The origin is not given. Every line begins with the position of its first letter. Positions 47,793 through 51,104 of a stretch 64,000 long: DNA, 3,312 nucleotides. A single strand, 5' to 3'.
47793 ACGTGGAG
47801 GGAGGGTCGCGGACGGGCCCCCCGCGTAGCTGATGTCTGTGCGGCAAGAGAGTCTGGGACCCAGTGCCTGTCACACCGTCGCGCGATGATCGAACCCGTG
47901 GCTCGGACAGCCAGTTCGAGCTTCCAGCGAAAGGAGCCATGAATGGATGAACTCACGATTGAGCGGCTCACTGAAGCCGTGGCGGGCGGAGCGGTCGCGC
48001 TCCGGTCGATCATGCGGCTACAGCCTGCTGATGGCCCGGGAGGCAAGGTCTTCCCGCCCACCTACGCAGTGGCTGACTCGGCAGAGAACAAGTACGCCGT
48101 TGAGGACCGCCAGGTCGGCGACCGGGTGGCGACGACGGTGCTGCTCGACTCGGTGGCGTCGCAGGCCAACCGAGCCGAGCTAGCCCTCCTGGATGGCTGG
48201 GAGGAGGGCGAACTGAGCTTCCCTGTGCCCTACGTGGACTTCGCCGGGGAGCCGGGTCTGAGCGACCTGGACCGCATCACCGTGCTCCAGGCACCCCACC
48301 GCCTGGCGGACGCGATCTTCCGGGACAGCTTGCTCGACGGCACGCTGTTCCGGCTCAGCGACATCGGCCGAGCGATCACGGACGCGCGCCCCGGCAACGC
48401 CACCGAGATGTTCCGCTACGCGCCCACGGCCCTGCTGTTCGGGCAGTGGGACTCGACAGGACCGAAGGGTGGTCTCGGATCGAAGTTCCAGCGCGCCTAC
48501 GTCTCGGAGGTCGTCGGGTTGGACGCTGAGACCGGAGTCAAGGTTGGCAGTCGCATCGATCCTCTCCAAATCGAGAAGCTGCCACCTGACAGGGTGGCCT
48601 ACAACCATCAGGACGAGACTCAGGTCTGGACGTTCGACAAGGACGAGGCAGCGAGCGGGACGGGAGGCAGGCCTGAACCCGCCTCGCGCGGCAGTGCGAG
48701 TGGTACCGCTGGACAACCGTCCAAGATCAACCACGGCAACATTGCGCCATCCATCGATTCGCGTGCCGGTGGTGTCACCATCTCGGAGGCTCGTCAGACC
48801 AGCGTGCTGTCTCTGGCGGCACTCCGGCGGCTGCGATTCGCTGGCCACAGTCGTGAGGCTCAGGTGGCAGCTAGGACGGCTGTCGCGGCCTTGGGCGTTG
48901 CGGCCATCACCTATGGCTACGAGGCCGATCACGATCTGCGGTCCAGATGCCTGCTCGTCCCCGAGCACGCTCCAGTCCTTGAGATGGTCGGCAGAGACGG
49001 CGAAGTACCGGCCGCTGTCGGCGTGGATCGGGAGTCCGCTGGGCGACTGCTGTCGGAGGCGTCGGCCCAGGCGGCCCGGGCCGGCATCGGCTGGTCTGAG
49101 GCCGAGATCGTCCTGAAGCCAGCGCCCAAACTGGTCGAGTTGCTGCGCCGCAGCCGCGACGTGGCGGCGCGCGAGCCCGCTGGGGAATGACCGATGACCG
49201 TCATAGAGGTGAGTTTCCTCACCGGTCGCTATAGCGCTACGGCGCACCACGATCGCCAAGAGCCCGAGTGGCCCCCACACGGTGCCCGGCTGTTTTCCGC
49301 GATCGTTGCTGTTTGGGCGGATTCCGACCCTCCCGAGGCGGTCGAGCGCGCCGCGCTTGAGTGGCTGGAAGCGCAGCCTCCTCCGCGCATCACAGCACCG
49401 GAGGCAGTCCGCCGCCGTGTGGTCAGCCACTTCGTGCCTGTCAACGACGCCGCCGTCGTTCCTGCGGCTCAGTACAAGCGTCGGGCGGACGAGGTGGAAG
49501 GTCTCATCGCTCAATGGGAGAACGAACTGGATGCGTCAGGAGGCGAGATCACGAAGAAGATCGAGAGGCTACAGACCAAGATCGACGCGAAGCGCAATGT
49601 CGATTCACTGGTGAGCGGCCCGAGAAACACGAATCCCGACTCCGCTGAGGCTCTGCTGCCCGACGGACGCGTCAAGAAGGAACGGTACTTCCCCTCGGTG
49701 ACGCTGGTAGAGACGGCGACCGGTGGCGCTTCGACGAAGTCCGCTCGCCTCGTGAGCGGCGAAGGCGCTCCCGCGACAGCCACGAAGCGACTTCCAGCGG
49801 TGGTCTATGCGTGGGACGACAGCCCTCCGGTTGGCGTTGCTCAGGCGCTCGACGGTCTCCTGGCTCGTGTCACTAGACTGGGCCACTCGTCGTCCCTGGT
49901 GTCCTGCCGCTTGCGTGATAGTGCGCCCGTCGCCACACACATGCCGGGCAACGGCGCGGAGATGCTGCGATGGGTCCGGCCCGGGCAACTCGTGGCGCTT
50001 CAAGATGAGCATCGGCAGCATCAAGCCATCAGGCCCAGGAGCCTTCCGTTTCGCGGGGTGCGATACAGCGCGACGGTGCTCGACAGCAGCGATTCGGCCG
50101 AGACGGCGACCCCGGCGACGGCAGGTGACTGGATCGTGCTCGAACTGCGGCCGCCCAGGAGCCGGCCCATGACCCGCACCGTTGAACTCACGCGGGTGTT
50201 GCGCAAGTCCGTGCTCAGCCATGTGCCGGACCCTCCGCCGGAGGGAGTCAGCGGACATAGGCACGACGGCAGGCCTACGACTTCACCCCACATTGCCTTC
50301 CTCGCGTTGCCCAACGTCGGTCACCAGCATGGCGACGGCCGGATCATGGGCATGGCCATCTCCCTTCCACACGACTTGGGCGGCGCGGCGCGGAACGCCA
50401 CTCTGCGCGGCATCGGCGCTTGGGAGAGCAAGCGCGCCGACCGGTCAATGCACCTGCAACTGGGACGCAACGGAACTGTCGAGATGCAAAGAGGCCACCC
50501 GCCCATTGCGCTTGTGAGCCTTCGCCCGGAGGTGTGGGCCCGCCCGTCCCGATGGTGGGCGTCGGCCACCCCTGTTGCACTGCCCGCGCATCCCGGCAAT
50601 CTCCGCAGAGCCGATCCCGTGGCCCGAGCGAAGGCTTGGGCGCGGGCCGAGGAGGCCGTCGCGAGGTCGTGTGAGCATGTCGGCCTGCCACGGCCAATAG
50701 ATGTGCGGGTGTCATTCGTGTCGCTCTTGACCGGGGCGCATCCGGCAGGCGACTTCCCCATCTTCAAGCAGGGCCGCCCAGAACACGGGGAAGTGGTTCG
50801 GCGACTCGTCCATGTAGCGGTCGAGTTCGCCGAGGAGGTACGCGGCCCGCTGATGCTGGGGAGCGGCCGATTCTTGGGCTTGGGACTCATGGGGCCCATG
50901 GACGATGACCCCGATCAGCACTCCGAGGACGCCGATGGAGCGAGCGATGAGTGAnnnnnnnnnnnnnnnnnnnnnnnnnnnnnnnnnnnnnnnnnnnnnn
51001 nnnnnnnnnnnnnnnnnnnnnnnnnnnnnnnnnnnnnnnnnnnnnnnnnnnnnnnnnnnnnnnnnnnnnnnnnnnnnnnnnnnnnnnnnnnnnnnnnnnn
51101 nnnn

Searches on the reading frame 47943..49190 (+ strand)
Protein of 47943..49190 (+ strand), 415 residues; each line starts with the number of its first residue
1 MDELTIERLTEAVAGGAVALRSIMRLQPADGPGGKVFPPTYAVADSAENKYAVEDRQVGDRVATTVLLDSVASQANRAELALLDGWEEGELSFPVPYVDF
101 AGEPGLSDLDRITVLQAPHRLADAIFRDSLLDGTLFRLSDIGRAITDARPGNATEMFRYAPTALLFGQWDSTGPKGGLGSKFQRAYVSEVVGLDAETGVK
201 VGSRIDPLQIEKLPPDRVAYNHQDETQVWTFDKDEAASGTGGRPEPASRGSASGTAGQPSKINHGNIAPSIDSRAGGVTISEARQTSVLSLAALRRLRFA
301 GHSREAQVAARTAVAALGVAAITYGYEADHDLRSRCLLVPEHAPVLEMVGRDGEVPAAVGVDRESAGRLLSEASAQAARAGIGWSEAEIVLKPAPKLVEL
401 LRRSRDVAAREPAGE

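Call 7: search_protein_families(library=ncbifam, proteins=[window:47943-49190:+], max_evalue=0.001)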
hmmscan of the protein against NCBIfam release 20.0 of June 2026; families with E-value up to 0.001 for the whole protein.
window:47943-49190:+ (415 aa): 1 family
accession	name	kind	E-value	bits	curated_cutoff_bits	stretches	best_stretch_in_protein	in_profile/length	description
TIGR02570.1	cas7_GSU0053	equivalog_domain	8.2e-19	68.1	38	1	25-195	8-171/178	type I-G CRISPR-associated RAMP protein Csb1/Cas7g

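Call 8: search_protein_families(library=pfam, proteins=[window:47943-49190:+], max_evalue=0.001)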
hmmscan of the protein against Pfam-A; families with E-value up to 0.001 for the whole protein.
window:47943-49190:+ (415 aa): 1 family
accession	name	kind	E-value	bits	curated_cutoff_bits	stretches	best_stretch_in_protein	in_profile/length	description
PF09617.15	Cas_GSU0053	-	4.2e-49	167.2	25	1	24-196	5-167/168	CRISPR-associated protein GSU0053 (Cas_GSU0053)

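Call 29: find_encoding_contigs(protein=window:47943-49190:+, flank=10000, max_places=10)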
Protein window:47943-49190:+ (415 aa): no gene with exactly this product is on record in the collection.

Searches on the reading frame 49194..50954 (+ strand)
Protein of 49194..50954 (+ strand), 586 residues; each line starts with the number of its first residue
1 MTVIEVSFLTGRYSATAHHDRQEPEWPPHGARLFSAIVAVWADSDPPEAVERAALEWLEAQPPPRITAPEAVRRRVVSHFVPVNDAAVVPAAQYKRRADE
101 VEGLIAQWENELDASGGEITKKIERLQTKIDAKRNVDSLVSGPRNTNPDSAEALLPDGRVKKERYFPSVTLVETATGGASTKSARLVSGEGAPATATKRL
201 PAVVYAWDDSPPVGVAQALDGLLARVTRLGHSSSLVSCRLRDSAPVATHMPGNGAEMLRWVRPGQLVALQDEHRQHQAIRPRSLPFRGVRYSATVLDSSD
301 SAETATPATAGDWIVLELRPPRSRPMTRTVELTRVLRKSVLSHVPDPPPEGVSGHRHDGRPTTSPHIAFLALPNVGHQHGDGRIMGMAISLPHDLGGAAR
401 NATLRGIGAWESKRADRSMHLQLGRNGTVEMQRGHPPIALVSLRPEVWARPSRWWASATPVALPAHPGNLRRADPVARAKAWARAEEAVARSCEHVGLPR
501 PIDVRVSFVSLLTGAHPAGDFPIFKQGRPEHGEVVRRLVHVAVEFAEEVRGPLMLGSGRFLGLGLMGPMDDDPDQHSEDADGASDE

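Call 7: search_protein_families(library=ncbifam, proteins=[window:49194-50954:+], max_evalue=0.001)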
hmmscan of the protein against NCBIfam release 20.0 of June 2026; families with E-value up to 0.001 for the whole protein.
window:49194-50954:+ (586 aa): 1 family
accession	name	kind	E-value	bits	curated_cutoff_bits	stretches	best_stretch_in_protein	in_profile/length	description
TIGR02165.1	cas5_6_GSU0054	equivalog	3.8e-87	293.5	45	2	173-569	88-492/492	type I-G CRISPR-associated protein Csb2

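Call 8: search_protein_families(library=pfam, proteins=[window:49194-50954:+], max_evalue=0.001)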
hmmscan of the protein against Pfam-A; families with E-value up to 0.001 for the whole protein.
window:49194-50954:+ (586 aa): 1 family
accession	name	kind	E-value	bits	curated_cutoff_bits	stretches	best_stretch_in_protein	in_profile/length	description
PF09609.15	Cas_GSU0054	-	1.6e-22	80.4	21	2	335-568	296-552/552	CRISPR-associated protein, GSU0054 family (Cas_GSU0054)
